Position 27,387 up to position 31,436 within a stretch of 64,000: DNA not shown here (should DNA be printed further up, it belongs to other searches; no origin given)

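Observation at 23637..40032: Apparent 16-kb operon couples surface lyase C to six cytoplasmic enzymes of an unusual, amide-hydrolase-rich mix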

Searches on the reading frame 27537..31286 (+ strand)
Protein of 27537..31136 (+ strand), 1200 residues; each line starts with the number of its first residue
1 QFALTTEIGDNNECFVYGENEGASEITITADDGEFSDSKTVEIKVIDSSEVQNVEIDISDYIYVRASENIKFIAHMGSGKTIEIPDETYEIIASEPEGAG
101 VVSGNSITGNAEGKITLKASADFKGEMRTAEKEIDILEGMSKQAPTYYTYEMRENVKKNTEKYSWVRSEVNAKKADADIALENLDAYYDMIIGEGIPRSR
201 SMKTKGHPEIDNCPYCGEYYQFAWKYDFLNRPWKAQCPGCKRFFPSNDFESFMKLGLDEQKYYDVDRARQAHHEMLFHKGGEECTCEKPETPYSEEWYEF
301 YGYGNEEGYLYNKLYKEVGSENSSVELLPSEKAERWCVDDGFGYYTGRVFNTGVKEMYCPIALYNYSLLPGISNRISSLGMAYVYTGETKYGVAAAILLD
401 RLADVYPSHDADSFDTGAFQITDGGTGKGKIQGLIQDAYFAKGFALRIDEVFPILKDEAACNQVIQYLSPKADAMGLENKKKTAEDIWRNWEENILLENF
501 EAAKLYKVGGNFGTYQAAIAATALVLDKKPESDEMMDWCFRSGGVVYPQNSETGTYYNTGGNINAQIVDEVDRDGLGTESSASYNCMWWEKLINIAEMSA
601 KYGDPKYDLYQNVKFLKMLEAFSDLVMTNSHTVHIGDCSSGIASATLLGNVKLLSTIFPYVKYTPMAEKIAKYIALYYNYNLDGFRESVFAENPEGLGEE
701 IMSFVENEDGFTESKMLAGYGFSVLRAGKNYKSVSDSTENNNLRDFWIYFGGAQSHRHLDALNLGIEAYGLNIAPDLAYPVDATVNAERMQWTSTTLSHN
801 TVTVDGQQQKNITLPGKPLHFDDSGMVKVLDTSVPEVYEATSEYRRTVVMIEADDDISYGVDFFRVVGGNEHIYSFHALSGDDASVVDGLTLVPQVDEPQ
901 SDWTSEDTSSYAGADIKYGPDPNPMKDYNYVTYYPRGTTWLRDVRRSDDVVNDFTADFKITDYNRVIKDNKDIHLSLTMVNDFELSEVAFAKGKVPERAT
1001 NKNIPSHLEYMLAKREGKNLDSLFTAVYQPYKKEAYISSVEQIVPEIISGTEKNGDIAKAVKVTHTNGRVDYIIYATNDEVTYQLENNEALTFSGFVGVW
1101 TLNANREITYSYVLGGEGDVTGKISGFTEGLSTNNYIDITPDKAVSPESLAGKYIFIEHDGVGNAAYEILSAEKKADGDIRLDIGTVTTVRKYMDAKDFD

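Call 43: search_solved_structures(query=window:27537-31136:+, max_evalue=1, show_alignments=1)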
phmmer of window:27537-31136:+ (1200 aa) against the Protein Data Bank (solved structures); distinct sequences matched with E-value up to 1: 0.

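Call 45: find_homologous_proteins(query=window:28137-31286:+, max_evalue=0.00001)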
Query window:28137-31286:+ (1050 aa): 63 proteins with E <= 0.00001 among 8000 candidates.
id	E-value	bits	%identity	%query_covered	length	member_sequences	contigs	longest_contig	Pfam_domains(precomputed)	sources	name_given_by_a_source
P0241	6.1e-249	847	42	97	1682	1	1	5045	PF00395.26,PF05345.19,PF07940.19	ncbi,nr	ncbi:MAG: heparinase II/III family protein, partial [Oscillospiraceae bacterium]|nr:heparinase II/II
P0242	4.2e-208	712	38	100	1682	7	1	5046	PF02368.25,PF05345.19,PF07940.19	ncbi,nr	ncbi:MAG: heparinase II/III family protein, partial [Oscillospiraceae bacterium]|nr:heparinase II/II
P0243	4.0e-202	692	40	96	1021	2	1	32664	PF07940.19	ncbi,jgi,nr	ncbi:MAG: heparinase II/III-family protein [Oscillospiraceae bacterium]|nr:heparinase II/III-family 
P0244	4.3e-193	662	38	97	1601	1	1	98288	PF02368.25,PF07940.19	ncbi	-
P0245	1.8e-186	640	38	96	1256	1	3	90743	PF00395.26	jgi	-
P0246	7.9e-179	615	37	97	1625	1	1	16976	PF21461.4,PF22359.3,PF02368.25,PF07940.19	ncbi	-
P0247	8.9e-179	615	38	96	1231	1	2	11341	PF00395.26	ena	-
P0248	3.6e-167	576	35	96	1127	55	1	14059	PF02368.25,PF07940.19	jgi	jgi:hypothetical protein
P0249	6.5e-164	566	38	97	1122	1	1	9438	PF07940.19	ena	-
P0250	1.4e-159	551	37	100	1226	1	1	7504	PF26374.1,PF07940.19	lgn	-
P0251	7.8e-159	549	39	77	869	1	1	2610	PF07940.19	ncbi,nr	ncbi:MAG: heparinase II/III family protein, partial [Oscillospiraceae bacterium]|nr:heparinase II/II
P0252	2.5e-158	547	36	96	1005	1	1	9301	PF07940.19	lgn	-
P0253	1.3e-157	545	35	96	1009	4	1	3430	PF07940.19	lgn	-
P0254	1.1e-156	542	40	46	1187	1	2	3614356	PF26374.1,PF07940.19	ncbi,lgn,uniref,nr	ncbi:heparinase II/III domain-containing protein [Numidum massiliense]|uniref:heparinase II/III doma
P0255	3.3e-155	537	37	96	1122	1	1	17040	PF07940.19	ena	-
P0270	5.3e-115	404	33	96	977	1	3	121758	PF07940.19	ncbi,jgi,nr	ncbi:MAG: hypothetical protein E7665_01490 [Ruminococcaceae bacterium]|nr:hypothetical protein [Osci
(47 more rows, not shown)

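Call 46: find_encoding_contigs(protein=P0244, flank=10000, max_places=1)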
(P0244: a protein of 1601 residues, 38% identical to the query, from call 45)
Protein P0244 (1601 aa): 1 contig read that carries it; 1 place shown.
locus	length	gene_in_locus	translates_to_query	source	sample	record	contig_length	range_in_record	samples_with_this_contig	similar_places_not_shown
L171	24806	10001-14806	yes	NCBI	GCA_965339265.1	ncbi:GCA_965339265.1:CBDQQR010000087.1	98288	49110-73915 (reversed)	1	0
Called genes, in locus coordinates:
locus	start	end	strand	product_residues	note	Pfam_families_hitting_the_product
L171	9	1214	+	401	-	PF18164:GNAT_C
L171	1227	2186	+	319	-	-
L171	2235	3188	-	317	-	PF02311:AraC_binding, PF12833:HTH_18, PF00165:HTH_AraC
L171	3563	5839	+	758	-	PF08531:Bac_rhamnosid_N, PF05592:Bac_rhamnosid, PF17389:Bac_rhamnosid6H, PF17390:Bac_rhamnosid_C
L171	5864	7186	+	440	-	-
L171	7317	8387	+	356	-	PF00356:LacI, PF00532:Peripla_BP_1, PF13407:Peripla_BP_4, PF13377:Peripla_BP_3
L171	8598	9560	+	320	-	PF02311:AraC_binding, PF07883:Cupin_2 (faint), PF12833:HTH_18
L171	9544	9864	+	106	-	-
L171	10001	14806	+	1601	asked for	PF02368:Big_2 (weak), PF07940:Hepar_II_III_C (weak)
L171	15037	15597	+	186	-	PF04309:G3P_antiterm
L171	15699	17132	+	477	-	PF01266:DAO, PF07992:Pyr_redox_2 (faint), PF04324:Fer2_BFD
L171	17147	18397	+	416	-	PF00070:Pyr_redox (faint), PF00890:FAD_binding_2 (faint), PF01266:DAO (faint), PF03486:HI0933_like (faint), PF07992:Pyr_redox_2, PF12831:FAD_oxidored (weak), PF13450:NAD_binding_8 (faint), PF13738:Pyr_redox_3 (weak)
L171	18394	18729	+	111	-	PF07892:DUF1667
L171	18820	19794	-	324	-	-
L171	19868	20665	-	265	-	PF00165:HTH_AraC (weak), PF12833:HTH_18, PF00165:HTH_AraC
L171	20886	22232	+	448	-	PF02614:UxaC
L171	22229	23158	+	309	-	PF03737:RraA-like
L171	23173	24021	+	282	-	PF00106:adh_short, PF08659:KR (weak), PF13561:adh_short_C2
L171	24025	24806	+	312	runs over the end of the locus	PF03786:UxuA, PF01261:AP_endonuc_2, PF03786:UxuA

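Call 47: find_encoding_contigs(protein=P0245, flank=10000, max_places=1)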
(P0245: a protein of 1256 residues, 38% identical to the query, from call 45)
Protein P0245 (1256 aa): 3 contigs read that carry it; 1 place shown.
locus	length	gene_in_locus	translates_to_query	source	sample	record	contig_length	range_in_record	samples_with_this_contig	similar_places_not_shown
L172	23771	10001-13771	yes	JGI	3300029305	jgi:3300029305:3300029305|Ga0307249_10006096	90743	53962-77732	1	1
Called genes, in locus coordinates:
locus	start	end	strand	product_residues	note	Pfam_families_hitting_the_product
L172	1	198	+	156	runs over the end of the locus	-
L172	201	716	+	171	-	-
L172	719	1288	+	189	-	PF12685:SpoIIIAH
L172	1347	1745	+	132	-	PF03780:Asp23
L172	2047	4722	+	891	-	PF00690:Cation_ATPase_N, PF00122:E1-E2_ATPase, PF00702:Hydrolase, PF13246:Cation_ATPase, PF00689:Cation_ATPase_C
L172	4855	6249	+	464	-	PF01554:MatE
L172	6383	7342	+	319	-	PF16868:NMT1_3, PF12974:Phosphonate-bd (weak), PF09084:NMT1 (weak)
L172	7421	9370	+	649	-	PF06808:DctM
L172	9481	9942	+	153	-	PF02681:DUF212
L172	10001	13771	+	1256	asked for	PF00395:SLH (weak)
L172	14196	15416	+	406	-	PF00291:PALP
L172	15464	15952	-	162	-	PF12844:HTH_19, PF13443:HTH_26 (weak), PF13560:HTH_31, PF01381:HTH_3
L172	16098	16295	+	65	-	-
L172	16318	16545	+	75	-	-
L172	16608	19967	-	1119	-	PF00395:SLH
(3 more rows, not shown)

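Call 48: find_encoding_contigs(protein=P0270, flank=10000, max_places=1)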
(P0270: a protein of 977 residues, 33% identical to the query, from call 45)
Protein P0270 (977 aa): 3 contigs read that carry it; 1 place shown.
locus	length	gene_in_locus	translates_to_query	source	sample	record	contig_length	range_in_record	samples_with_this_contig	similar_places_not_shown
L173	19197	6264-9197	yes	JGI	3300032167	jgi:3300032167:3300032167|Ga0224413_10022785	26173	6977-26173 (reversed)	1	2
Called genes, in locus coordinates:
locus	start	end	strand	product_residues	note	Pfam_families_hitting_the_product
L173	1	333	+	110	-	PF00005:ABC_tran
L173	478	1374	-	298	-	PF12728:HTH_17 (faint), PF02661:Fic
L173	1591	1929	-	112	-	PF11969:DcpS_C, PF01230:HIT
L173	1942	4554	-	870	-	PF01411:tRNA-synt_2c, PF07973:tRNA_SAD, PF02272:DHHA1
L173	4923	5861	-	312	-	-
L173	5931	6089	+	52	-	-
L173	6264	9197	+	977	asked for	PF07940:Hepar_II_III_C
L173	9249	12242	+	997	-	PF07940:Hepar_II_III_C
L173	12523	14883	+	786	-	PF00664:ABC_membrane, PF00005:ABC_tran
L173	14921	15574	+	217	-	PF08909:DUF1854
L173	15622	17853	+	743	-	PF00664:ABC_membrane, PF00005:ABC_tran, PF02463:SMC_N (faint)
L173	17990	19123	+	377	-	PF22244:GCE_fung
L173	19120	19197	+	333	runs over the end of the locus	PF13472:Lipase_GDSL_2, PF14606:Lipase_GDSL_3 (weak)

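Call 59: search_solved_structures(query=A4, max_evalue=0.1, show_alignments=0)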
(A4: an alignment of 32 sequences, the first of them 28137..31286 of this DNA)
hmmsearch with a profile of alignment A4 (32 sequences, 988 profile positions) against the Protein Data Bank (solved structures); distinct sequences matched with E-value up to 0.1: 15.
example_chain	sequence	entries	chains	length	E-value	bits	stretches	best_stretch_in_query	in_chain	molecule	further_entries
9irq_A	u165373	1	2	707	4.8e-23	84.4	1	203-670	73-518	Alginate lyase AlgL17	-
9vtk_A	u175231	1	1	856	1e-22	83.3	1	316-885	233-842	Uly1040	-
4nei_A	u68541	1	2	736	1.8e-18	69.3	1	368-663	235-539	alginate lyase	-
4ok4_A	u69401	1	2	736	1.9e-18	69.2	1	191-663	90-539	Putative alginate lyase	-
8bdd_A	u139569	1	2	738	6.8e-17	64.1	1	192-672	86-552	Alginate lyase family protein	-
4ojz_A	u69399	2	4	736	7.3e-17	63.9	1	527-663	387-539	Putative alginate lyase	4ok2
7bjt_A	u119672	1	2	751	8.1e-17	63.8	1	522-665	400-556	Alginate lyase, family PL17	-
7bm6_A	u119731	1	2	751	2.7e-16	62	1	527-665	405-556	Alginate lyase, family PL17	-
6jp4_A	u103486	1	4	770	1.2e-06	30.1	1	379-614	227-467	Alginate lyase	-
6jph_A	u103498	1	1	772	1.3e-06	30.1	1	379-614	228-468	Alginate lyase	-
6jpn_A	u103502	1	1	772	1.3e-06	30.1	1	379-614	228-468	Alginate lyase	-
3a0o_A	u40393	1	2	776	8e-06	27.4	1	389-615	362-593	Oligo alginate lyase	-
8r73_A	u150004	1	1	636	0.00019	22.8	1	370-612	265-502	Heparinase II/III-like protein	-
3afl_A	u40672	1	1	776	0.00099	20.5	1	389-615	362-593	Oligo alginate lyase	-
8khw_A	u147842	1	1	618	0.0025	19.1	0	550-648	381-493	DUF4962 domain-containing protein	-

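Call 82: predict_structure(alignment_id=A4)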
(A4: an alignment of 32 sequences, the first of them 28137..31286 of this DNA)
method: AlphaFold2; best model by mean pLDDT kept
length: 1050 residues; sequences in the alignment: 32
mean_pLDDT: 83.7   pTM: 0.84
mean pLDDT of the five models: 83.7, 82.6, 82.6, 81.7, 81.2
residues with pLDDT >= 90: 529; 70-90: 342; 50-70: 99; < 50: 80
segments of 3 or more residues with pLDDT < 50: 1-10, 83-104, 217-225, 350-352, 533-536, 1024-1050
pLDDT, mean of each block of 10 residues (from residue 1): 34 70 75 88 91 85 83 77 44 42 61 83 68 80 74 70 79 91 94 96 80 53 51 78 94 96 97 86 96 94 87 93 95 97 80 71 94 91 89 94 93 91 88 80 70 89 90 89 81 83 81 92 89 51 90 79 93 81 67 83 92 86 95 93 97 92 97 94 75 80 78 90 69 85 91 93 77 92 94 74 79 96 97 95 94 91 98 95 92 95 95 92 97 96 96 91 87 97 95 94 95 95 52 36 30
secondary structure, 60 per line:
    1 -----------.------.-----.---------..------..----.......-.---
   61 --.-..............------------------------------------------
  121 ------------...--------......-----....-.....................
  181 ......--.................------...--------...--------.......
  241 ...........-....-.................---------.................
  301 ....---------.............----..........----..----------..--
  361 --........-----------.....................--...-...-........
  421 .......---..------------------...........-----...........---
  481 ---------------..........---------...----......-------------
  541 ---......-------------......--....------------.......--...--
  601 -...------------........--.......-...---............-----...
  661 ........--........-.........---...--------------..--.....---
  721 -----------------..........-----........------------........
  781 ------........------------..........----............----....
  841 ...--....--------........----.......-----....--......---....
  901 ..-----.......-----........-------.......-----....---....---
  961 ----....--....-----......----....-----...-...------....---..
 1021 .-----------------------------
elements in order (helices of 4 or more, strands of 3 or more residues): H49-55 H65-78 E144-149 E155-158 H160-186 H189-205 H234-251 H253-256 H258-274 H284-304 H314-326 H331-340 H363-370 H382-402 H413-425 H451-461 H467-477 H496-505 E515-517 E522-527 E544-549 E563-568 E571-574 H587-593 E602-604 E617-624 E627-633 E641-652 E658-668 E671-678 E680-688 E692-694 E713-717 E741-747 E753-760 E773-780 E787-794 E807-816 E821-832 E837-843 E846-849 E858-865 E870-876 E882-885 E888-893 E897-902 E908-914 E920-927 E935-941 H947-950 E954-957 E965-968 E971-974 E980-985 E990-993 E1003-1005 E1012-1015 E1019-1021

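Call 86: fold_search(model_id=the predicted structure, library=pdb)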
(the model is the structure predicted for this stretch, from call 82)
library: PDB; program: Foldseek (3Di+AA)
matches with E <= 10: 567; with E <= 0.001: 42
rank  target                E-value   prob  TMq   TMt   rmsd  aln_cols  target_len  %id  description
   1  7bjt_A                7.9e-22  1.00  0.44  0.61   7.4       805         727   14  Structure-function analysis of a new PL17 oligoalginate lyase from the marine bacterium Zobellia galactanivorans DsijT (released 2021-07-14)
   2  4ok4_B                1.1e-21  1.00  0.47  0.67   6.4       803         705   15  Crystal Structure of Alg17c Mutant H202L (released 2014-01-29)
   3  4ojz_A                1.2e-21  1.00  0.47  0.68   6.2       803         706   14  Crystal Structure of Alg17c Mutant Y258A Complexed with Alginate Trisaccharide (released 2014-01-29)
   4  9irq_A                3.4e-21  1.00  0.44  0.63   7.4       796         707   14  Alginate lyase (Microbulbifer sp. ALW1) (released 2025-01-22)
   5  9vtk                  4.2e-21  1.00  0.48  0.62   7.2       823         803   15  Structure of the family PL40 Ulvan Lyase Uly1040 (released 2025-12-24)
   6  4nei_A                5.9e-21  1.00  0.48  0.68   6.0       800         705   14  Alg17c PL17 Family Alginate Lyase (released 2014-01-29)
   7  4ojz_B                9.4e-21  1.00  0.47  0.67   6.4       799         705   16  Crystal Structure of Alg17c Mutant Y258A Complexed with Alginate Trisaccharide (released 2014-01-29)
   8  4ok2_B                9.9e-21  1.00  0.47  0.68   6.6       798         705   16  Crystal Structure of Alg17c Mutant Y258A (released 2014-01-29)
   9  8bdd_A                1.5e-20  1.00  0.45  0.63   9.7       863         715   14  Crystal structure of Bacteroides ovatus CP926 PL17 alginate lyase (released 2023-08-30)
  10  4ok4_A                1.8e-20  1.00  0.46  0.67   6.4       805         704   14  Crystal Structure of Alg17c Mutant H202L (released 2014-01-29)
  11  7bm6_A                3.2e-20  1.00  0.45  0.63   7.0       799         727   14  Structure-function analysis of a new PL17 oligoalginate lyase from the marine bacterium Zobellia galactanivorans DsijT (released 2021-07-14)
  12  6jp4_A                4.6e-15  1.00  0.43  0.56  10.6       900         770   13  Crystal structure of the catalytic domain of a multi-domain alginate lyase Dp0100 from thermophilic bacterium Defluvii (released 2019-10-30)
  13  6jpn_A                8.9e-15  1.00  0.41  0.54  11.0       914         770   13  Crystal structure of the catalytic domain of a multi-domain alginate lyase Dp0100 from thermophilic bacterium Defluvii (released 2019-10-30)
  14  5jmf                  8.5e-14  1.00  0.37  0.58   9.3       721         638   13  Heparinase III-BT4657 gene product (released 2016-05-25)
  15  3e7j_A                3.1e-13  1.00  0.35  0.47  12.5       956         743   10  HeparinaseII H202A/Y257A double mutant complexed with a heparan sulfate tetrasaccharide substrate (released 2008-12-30)
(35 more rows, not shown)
